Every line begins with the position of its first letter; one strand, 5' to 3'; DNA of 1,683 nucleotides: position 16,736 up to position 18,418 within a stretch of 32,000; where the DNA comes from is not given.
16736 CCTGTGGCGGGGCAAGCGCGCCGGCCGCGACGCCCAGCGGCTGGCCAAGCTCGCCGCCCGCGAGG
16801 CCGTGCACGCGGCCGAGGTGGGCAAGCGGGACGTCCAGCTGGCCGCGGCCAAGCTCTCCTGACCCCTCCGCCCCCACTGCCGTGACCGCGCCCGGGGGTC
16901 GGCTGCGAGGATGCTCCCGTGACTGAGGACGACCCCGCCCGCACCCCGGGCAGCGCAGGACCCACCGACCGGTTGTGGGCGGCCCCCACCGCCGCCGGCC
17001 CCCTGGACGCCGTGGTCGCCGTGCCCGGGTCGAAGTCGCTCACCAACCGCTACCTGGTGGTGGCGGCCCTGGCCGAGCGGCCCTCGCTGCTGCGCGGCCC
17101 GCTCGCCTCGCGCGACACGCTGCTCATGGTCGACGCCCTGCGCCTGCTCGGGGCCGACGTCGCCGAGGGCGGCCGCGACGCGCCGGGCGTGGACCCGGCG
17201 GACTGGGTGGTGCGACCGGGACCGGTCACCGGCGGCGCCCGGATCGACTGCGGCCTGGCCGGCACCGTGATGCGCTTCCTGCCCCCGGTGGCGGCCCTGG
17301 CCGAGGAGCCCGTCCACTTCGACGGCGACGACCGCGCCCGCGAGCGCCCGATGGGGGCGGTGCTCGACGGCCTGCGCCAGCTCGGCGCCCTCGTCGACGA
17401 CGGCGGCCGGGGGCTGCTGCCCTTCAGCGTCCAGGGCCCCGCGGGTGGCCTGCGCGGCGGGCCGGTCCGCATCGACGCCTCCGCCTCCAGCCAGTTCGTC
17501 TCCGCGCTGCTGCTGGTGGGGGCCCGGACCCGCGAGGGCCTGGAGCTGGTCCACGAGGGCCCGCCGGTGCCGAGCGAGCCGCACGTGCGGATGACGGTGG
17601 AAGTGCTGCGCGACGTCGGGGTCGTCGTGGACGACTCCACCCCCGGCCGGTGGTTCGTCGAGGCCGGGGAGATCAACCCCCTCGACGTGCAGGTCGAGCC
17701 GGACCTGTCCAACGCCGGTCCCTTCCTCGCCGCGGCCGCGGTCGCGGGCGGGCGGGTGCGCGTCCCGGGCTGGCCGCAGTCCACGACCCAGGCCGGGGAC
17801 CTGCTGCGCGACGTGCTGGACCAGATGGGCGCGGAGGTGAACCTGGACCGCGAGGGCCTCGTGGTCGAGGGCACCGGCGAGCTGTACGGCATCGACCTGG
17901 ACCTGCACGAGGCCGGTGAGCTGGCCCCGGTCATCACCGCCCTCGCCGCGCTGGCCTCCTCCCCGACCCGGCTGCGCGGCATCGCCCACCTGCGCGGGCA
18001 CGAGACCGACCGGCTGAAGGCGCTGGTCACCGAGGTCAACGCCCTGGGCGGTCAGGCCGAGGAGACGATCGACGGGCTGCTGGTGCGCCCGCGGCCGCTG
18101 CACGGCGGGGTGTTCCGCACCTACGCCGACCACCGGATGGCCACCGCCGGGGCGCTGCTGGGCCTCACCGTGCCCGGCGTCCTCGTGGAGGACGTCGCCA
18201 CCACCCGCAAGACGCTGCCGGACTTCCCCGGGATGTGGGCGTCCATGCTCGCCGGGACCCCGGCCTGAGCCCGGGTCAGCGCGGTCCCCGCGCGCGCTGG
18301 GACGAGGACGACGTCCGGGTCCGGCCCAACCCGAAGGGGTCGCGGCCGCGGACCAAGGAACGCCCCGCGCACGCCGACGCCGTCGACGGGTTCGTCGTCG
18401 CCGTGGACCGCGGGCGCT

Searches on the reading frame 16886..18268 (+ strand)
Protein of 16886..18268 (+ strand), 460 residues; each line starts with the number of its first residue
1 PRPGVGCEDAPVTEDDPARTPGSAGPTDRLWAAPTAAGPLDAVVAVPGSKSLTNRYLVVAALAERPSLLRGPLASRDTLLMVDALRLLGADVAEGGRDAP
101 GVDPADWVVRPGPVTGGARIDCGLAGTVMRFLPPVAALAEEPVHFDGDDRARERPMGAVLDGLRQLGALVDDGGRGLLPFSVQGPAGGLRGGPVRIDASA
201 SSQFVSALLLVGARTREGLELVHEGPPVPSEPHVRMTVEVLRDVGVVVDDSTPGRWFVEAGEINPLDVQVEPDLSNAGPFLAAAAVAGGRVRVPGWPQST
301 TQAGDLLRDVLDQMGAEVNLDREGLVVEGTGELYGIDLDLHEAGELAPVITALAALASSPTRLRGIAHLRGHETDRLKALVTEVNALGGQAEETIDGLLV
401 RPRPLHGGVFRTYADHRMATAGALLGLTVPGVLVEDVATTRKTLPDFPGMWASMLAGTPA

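Call 65: search_protein_families(library=pfam, proteins=[window:16886-18268:+], max_evalue=0.00001)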
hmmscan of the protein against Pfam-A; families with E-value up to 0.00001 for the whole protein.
window:16886-18268:+ (460 aa): 1 family
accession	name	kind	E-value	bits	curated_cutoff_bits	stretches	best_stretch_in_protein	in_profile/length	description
PF00275.25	EPSP_synthase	-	4.2e-105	352.3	22.8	1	37-449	4-415/417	EPSP synthase (3-phosphoshikimate 1-carboxyvinyltransferase)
